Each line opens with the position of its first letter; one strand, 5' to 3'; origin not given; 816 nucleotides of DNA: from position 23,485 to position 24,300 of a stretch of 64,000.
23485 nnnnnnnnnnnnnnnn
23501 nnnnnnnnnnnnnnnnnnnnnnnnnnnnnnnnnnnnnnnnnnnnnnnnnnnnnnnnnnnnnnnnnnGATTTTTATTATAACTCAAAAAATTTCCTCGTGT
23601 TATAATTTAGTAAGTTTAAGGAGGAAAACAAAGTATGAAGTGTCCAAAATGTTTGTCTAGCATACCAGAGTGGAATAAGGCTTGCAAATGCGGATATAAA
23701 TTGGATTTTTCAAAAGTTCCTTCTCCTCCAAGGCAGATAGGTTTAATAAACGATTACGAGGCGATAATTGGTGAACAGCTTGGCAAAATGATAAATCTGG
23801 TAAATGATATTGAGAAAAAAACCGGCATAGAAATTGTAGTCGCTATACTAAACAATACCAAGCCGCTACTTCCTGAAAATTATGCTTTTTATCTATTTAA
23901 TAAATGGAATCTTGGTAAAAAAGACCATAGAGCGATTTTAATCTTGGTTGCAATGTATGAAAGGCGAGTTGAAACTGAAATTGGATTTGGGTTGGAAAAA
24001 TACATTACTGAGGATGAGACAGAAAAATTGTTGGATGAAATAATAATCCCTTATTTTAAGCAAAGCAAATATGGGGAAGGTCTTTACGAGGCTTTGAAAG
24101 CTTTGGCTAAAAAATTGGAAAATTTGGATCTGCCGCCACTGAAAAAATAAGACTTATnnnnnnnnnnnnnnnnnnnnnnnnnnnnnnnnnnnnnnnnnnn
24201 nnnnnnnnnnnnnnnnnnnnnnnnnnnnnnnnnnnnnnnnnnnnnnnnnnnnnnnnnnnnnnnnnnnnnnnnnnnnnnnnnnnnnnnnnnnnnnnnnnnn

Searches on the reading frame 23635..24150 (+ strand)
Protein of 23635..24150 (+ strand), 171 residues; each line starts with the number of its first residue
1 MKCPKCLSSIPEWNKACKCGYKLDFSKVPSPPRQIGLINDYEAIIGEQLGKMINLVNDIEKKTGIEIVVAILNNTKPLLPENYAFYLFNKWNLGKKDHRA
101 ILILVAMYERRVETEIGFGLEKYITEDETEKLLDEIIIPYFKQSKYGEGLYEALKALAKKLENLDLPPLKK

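Call 4: search_protein_families(library=pfam, proteins=[window:23635-24150:+], max_evalue=0.01)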
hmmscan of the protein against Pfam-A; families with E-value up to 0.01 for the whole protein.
window:23635-24150:+ (171 aa): 1 family
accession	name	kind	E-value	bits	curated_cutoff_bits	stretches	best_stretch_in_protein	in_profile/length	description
PF04536.20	TPM_phosphatase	-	6.4e-27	94.5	22.1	1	39-159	2-124/125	TPM domain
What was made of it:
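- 23635..24150 (+): Neighbour, not shown to belong to the system: a TPM-domain protein of 171 aa, divergent from UGDH. Pfam TPM_phosphatase E 6e-27 (call 4).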

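Call 5: search_protein_families(library=ncbifam, proteins=[window:23635-24150:+], max_evalue=0.01)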
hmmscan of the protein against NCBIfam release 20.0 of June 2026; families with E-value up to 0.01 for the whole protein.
window:23635-24150:+ (171 aa): 0 families
